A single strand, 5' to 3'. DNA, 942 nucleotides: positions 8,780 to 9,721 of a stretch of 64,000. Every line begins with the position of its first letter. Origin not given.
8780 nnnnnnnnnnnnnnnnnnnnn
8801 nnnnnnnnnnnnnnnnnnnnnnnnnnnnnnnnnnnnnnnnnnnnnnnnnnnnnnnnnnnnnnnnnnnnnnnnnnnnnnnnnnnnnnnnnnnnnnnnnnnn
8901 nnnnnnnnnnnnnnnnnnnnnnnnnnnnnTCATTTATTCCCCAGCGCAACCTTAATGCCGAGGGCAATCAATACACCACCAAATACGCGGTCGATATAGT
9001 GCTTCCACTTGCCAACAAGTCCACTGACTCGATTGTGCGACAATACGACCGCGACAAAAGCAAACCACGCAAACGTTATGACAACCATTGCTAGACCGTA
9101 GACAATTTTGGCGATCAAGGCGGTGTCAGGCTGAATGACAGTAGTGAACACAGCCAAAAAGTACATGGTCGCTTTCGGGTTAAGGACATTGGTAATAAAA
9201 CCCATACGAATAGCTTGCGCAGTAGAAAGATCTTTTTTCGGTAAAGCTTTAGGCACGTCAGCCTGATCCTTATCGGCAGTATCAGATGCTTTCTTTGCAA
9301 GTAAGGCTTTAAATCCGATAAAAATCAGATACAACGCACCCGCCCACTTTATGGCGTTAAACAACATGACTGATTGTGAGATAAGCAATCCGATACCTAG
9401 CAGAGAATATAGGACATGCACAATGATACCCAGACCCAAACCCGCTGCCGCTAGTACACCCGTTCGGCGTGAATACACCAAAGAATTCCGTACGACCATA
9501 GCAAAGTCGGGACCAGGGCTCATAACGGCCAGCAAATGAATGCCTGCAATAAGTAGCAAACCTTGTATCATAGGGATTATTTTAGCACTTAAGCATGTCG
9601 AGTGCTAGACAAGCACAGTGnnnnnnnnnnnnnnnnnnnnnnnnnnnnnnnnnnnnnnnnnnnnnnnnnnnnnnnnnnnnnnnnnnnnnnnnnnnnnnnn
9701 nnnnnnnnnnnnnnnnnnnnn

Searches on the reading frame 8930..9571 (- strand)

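Call 58: search_protein_families(library=pfam, proteins=[window:8930-9571:-], max_evalue=0.00001)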
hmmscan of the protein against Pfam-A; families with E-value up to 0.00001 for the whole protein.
window:8930-9571:- (213 aa): 1 family
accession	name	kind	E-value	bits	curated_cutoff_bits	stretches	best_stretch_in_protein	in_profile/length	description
PF01810.24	LysE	-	1.1e-35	123.3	25.6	1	15-210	3-191/193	LysE type translocator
